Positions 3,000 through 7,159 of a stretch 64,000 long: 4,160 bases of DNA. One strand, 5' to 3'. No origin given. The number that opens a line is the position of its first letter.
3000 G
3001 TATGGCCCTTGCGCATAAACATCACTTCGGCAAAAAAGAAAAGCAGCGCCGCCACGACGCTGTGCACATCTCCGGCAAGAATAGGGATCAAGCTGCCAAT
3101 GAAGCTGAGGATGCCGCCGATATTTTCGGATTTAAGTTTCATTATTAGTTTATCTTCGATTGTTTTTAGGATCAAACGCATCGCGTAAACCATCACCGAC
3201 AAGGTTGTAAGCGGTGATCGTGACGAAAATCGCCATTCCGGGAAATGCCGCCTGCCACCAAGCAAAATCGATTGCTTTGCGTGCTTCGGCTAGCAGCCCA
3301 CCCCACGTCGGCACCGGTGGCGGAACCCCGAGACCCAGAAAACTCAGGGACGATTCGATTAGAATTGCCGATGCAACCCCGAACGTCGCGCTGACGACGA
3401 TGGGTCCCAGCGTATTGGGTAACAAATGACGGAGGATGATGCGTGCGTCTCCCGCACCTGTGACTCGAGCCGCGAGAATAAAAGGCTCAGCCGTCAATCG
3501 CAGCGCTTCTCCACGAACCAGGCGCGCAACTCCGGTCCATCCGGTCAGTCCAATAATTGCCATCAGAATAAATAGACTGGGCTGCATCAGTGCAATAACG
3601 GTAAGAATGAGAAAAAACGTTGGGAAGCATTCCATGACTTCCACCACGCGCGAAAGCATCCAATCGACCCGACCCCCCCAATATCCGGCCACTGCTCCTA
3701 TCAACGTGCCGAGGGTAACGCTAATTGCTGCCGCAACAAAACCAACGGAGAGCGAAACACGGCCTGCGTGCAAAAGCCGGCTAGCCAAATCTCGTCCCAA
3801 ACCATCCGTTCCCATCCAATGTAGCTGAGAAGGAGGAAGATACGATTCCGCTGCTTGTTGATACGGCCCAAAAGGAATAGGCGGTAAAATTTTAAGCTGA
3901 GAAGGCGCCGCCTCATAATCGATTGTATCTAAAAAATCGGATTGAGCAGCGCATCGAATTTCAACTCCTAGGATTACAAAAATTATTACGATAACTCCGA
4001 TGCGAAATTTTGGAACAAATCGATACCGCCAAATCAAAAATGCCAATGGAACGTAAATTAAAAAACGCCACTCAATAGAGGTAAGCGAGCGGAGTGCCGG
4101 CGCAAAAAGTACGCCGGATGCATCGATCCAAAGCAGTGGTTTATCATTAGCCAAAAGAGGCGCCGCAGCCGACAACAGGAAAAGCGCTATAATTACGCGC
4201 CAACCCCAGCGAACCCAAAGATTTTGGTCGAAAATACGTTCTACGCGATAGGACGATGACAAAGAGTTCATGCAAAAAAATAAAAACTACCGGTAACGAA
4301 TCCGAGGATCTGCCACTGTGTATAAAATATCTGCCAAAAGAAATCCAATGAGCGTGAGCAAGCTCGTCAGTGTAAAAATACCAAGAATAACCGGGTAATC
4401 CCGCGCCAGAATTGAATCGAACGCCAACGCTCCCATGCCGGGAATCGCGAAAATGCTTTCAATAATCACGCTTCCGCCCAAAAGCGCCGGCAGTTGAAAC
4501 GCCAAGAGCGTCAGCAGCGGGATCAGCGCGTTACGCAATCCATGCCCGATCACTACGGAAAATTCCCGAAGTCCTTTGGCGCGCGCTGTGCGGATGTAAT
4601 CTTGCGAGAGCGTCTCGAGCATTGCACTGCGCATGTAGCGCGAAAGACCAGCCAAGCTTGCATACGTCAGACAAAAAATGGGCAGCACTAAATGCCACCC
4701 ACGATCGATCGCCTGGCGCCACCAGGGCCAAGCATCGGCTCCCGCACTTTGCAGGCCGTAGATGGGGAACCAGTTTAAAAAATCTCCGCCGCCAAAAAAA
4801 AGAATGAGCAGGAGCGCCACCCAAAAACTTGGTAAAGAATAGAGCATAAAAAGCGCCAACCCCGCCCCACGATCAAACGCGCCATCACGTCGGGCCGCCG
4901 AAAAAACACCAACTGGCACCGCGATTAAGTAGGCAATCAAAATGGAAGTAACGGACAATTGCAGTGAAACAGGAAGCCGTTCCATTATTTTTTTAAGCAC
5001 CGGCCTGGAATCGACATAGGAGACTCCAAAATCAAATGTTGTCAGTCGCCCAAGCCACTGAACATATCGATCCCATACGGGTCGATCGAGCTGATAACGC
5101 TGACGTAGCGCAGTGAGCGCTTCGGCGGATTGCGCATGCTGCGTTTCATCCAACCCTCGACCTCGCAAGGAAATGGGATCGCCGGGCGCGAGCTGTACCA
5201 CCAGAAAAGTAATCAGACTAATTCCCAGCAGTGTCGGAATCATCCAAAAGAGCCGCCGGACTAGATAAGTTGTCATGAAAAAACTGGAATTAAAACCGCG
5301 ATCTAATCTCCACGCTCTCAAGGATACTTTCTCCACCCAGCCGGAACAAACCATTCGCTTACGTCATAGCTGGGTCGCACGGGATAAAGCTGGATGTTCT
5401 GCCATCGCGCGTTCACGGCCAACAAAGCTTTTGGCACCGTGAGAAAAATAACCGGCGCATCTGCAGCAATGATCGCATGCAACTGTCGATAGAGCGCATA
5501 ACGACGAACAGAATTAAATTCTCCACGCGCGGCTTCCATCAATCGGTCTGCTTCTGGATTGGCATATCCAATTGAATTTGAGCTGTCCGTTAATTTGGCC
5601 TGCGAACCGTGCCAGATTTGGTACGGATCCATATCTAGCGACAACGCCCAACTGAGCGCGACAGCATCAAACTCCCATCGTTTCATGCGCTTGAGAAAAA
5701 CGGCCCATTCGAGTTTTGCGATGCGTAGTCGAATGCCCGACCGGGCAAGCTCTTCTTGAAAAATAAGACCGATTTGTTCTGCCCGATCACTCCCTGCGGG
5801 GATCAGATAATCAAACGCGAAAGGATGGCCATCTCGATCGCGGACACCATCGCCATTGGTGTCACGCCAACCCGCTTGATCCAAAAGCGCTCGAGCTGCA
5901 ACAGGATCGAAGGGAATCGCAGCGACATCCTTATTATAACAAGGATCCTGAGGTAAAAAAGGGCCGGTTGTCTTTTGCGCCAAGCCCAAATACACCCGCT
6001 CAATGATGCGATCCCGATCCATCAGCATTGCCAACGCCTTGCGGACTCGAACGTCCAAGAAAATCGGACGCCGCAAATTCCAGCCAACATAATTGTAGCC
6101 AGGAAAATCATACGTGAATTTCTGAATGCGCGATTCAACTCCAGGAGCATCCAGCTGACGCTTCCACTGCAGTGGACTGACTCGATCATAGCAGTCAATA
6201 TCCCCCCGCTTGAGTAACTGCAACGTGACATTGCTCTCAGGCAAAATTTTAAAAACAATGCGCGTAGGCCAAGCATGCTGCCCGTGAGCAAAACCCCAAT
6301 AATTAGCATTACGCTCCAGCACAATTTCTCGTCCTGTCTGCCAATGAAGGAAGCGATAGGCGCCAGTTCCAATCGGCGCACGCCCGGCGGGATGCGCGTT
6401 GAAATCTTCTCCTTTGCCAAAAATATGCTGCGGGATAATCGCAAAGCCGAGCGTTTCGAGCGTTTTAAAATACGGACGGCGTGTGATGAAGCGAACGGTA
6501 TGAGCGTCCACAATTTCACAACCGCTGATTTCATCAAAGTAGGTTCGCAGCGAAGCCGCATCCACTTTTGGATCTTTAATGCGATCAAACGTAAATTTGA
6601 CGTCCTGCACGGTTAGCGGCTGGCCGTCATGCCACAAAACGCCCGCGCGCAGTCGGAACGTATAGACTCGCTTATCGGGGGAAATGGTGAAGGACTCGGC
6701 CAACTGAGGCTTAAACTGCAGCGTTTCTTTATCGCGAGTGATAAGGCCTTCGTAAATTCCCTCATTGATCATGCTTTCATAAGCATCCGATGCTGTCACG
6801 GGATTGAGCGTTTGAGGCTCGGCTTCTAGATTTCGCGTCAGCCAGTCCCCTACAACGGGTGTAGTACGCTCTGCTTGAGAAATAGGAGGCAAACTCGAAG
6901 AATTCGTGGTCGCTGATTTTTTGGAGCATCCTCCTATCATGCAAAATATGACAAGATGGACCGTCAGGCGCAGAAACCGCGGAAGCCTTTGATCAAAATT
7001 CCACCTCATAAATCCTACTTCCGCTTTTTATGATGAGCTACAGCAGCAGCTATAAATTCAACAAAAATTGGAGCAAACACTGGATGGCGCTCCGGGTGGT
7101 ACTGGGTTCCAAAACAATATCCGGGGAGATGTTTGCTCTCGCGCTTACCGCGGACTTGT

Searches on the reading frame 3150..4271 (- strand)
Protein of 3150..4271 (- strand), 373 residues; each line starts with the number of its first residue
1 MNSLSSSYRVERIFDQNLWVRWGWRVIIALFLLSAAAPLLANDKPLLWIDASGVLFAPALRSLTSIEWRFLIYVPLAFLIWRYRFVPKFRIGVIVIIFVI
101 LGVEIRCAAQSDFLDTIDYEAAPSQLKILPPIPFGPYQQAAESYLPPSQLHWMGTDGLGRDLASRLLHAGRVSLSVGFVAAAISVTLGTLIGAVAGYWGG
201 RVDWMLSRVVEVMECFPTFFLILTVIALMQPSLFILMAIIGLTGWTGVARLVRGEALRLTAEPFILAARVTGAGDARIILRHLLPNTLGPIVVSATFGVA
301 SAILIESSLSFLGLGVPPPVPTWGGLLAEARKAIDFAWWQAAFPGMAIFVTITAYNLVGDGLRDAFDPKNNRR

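Call 69: search_protein_families(library=pfam, proteins=[window:3150-4271:-], max_evalue=0.00001)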
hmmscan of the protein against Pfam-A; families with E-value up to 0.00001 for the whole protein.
window:3150-4271:- (373 aa): 1 family
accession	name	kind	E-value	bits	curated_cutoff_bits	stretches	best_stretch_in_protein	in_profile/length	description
PF00528.27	BPD_transp_1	-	1e-25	91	26.4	1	188-369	1-181/184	Binding-protein-dependent transport system inner membrane component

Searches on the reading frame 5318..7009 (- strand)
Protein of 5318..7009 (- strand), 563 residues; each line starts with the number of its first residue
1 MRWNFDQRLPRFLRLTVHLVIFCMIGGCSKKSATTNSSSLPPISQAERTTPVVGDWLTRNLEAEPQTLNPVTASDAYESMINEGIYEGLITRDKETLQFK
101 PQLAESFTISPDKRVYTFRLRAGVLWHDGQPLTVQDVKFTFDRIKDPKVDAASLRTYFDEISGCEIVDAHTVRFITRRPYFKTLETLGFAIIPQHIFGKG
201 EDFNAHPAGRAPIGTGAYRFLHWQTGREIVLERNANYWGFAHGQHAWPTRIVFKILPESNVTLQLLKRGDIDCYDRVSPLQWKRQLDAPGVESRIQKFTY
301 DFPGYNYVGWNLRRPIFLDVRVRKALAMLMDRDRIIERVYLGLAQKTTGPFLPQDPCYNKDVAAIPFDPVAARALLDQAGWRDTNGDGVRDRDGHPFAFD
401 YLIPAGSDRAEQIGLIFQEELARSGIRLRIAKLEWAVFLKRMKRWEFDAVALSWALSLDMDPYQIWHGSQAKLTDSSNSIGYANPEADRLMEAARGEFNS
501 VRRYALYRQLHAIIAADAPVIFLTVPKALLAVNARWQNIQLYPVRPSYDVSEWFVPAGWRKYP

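Call 69: search_protein_families(library=pfam, proteins=[window:5318-7009:-], max_evalue=0.00001)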
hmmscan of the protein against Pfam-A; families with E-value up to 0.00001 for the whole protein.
window:5318-7009:- (563 aa): 1 family
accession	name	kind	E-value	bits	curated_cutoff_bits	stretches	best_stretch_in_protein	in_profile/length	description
PF00496.27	SBP_bac_5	-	6.4e-89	299.1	32.4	1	99-465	2-357/368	Bacterial extracellular solute-binding proteins, family 5 Middle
